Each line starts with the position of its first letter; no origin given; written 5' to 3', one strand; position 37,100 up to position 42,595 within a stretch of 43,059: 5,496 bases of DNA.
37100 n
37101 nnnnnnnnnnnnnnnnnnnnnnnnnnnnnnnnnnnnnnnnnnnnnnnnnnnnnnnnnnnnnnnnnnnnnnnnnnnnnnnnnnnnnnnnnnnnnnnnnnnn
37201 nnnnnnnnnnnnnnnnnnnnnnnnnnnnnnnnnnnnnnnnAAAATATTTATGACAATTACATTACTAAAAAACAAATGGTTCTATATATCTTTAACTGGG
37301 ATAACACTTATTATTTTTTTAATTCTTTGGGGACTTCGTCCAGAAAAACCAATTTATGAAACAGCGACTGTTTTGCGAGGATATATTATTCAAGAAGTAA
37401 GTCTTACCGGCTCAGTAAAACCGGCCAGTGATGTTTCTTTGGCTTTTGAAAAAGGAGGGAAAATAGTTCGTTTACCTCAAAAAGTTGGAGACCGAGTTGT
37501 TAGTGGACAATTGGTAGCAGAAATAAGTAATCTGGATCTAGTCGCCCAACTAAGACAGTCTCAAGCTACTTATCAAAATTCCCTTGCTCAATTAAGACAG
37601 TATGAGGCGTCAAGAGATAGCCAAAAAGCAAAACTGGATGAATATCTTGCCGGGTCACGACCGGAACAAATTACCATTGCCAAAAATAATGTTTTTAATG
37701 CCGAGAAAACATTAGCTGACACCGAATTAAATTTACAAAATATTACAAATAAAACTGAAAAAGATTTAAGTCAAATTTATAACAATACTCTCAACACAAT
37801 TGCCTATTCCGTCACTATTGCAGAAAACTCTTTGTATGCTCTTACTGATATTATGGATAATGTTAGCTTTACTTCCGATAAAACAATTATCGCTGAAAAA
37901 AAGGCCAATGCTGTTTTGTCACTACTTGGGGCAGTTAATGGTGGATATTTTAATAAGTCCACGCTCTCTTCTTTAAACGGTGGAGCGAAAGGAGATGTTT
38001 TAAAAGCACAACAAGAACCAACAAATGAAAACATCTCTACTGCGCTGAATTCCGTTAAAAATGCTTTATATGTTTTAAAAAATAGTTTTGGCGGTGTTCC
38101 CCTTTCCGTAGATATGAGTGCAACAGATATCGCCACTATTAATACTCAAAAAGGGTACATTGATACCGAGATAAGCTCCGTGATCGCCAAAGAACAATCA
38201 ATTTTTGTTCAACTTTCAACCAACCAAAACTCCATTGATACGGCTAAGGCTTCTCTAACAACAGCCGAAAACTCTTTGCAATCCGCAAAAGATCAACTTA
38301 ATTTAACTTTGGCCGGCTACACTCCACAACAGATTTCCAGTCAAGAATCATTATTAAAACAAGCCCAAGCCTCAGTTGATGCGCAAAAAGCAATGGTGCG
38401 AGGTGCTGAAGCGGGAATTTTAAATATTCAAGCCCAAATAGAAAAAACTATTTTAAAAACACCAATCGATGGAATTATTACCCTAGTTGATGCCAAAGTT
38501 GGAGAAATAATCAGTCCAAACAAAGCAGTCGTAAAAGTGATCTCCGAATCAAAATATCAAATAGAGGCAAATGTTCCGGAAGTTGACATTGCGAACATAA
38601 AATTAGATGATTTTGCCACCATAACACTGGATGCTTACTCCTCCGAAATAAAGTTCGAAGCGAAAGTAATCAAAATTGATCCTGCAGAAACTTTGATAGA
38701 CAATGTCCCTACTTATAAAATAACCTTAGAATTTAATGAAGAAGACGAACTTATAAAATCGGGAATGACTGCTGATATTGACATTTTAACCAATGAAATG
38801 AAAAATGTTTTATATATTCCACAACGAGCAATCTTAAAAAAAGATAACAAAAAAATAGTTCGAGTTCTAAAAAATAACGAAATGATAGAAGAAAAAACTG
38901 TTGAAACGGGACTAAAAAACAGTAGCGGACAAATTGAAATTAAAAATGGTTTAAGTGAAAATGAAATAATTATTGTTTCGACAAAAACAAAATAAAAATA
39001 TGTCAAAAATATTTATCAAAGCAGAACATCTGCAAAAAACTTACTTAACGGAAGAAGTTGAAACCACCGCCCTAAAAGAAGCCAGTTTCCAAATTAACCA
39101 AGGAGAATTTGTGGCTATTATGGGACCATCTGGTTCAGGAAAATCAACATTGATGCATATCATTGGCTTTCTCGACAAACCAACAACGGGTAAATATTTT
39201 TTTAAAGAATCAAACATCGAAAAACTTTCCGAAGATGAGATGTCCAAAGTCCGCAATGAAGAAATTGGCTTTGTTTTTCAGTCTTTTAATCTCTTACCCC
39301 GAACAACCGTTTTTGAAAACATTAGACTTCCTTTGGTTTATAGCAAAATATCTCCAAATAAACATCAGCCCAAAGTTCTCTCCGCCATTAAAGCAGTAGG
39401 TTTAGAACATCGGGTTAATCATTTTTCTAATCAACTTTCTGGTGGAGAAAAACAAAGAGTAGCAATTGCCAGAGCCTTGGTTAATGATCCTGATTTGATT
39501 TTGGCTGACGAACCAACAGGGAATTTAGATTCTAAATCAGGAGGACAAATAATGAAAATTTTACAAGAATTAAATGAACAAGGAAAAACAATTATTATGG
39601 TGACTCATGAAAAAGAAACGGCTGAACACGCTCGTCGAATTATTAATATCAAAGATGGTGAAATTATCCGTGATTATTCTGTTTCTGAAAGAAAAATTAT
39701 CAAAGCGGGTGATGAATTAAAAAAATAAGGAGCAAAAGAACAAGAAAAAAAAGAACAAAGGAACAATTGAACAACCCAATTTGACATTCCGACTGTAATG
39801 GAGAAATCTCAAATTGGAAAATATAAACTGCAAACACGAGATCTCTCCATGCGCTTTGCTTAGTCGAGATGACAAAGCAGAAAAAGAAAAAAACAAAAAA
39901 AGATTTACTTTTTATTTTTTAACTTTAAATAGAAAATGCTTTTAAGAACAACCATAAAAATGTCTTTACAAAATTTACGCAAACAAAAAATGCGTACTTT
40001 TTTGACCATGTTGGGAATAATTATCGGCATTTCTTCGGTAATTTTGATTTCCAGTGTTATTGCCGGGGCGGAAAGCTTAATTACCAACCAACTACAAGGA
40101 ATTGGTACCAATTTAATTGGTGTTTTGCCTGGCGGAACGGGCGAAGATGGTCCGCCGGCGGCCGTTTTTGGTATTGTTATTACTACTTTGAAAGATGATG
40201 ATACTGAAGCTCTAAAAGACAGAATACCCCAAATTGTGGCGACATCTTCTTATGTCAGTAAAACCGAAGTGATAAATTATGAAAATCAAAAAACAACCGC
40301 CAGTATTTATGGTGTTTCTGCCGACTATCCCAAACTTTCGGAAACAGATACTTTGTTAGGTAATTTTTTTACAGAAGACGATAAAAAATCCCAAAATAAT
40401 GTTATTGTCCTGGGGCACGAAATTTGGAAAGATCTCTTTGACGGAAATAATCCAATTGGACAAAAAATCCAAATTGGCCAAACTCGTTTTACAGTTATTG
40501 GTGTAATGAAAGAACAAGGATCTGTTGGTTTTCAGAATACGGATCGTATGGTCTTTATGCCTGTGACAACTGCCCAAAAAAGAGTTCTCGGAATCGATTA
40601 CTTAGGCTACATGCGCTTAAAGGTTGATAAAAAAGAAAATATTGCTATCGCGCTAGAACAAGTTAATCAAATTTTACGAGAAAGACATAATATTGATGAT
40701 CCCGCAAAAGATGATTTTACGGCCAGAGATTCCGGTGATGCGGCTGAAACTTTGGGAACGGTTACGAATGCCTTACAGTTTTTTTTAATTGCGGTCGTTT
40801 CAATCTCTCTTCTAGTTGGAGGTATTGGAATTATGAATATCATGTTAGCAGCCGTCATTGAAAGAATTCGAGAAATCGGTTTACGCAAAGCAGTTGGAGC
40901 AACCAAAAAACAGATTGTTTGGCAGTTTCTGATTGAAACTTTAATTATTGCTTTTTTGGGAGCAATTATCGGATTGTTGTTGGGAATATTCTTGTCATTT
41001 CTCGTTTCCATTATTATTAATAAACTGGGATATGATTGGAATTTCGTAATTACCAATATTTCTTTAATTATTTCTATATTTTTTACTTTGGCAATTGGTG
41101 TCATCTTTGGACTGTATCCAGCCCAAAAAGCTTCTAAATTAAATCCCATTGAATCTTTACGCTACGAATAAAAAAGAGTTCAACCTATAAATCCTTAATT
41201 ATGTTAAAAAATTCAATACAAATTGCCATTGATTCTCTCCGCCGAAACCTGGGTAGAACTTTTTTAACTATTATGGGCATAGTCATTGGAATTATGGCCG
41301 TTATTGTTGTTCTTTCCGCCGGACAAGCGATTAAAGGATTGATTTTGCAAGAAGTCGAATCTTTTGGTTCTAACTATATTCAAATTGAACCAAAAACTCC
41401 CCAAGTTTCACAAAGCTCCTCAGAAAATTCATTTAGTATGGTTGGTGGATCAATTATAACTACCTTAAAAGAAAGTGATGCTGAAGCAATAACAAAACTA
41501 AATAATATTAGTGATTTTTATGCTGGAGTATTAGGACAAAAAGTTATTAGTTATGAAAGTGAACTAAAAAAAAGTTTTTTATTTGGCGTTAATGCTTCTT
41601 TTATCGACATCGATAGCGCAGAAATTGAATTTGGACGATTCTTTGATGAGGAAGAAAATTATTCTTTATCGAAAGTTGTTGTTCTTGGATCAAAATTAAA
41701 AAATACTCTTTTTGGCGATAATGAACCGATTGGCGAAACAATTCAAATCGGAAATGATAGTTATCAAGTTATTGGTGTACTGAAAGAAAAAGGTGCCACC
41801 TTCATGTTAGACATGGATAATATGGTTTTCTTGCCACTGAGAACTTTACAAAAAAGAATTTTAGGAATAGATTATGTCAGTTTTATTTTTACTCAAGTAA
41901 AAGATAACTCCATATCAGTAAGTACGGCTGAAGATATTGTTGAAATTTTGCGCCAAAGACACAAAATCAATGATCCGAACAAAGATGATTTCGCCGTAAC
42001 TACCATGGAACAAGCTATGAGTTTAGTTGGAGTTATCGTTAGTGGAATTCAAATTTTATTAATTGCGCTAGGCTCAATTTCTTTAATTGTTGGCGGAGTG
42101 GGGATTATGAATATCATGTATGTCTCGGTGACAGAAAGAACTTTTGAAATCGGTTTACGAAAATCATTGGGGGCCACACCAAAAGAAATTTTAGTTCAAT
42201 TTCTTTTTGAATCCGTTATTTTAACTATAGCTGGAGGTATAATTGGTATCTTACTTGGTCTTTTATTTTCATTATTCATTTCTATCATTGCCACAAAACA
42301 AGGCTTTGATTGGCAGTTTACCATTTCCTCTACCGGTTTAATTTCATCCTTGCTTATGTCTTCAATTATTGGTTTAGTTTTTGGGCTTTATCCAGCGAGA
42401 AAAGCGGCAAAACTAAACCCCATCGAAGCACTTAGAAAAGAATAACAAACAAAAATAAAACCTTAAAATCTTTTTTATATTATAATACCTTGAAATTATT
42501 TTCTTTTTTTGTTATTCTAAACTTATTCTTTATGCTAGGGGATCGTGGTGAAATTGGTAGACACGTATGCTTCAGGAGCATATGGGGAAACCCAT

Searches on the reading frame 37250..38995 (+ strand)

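Call 34: search_protein_families(library=pfam, proteins=[window:37250-38995:+], max_evalue=0.001)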
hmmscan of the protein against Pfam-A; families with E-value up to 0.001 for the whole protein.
window:37250-38995:+ (581 aa): 3 families
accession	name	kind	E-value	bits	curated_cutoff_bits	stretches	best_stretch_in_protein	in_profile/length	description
PF16576.10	HlyD_D23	-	1.1e-12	48.2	30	1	368-508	78-214/214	Barrel-sandwich domain of CusB or HlyD membrane-fusion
PF13437.12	HlyD_3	-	1.4e-11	45.5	22.2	1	402-503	2-104/106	HlyD family secretion protein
PF02321.23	OEP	-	5.7e-07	30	22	1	309-399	96-184/187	Outer membrane efflux protein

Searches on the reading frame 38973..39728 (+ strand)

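Call 34: search_protein_families(library=pfam, proteins=[window:38973-39728:+], max_evalue=0.001)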
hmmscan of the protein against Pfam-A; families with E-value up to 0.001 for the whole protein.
window:38973-39728:+ (251 aa): 6 families
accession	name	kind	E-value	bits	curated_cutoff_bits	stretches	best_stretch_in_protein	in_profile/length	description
PF00005.33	ABC_tran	-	4.8e-35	121.6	25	1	34-182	1-136/137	ABC transporter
PF02463.25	SMC_N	-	1.2e-09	38.3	40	1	43-227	23-212/220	RecF/RecN/SMC N terminal domain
PF03266.21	NTPase_1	-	1.5e-05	25.3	23.9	0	158-232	81-153/168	NTPase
PF13304.12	AAA_21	-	5.1e-05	23.9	27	0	46-68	1-26/304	AAA domain, putative AbiEii toxin, Type IV TA system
PF20720.3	nSTAND3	-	0.00013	22.1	27.2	1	29-64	2-37/155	Novel STAND NTPase 3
PF13555.12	AAA_29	-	0.00021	21.4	27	1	37-61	15-39/61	P-loop containing region of AAA domain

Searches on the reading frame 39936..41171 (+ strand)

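Call 34: search_protein_families(library=pfam, proteins=[window:39936-41171:+], max_evalue=0.001)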
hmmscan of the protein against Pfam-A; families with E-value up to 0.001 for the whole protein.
window:39936-41171:+ (411 aa): 2 families
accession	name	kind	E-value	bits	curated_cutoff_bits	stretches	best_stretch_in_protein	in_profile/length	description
PF12704.14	MacB_PCD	-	9.7e-47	160.4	27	1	21-245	1-206/207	MacB-like periplasmic core domain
PF02687.27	FtsX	-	7.8e-24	84.5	25.5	1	286-404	2-120/120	FtsX-like permease C-terminal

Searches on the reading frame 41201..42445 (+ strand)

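Call 34: search_protein_families(library=pfam, proteins=[window:41201-42445:+], max_evalue=0.001)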
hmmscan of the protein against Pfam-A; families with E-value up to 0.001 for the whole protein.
window:41201-42445:+ (414 aa): 2 families
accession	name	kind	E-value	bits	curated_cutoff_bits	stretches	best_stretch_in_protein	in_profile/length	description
PF12704.14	MacB_PCD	-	1.5e-37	130.3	27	1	20-246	1-204/207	MacB-like periplasmic core domain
PF02687.27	FtsX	-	2.8e-19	69.8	25.5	1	290-407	3-120/120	FtsX-like permease C-terminal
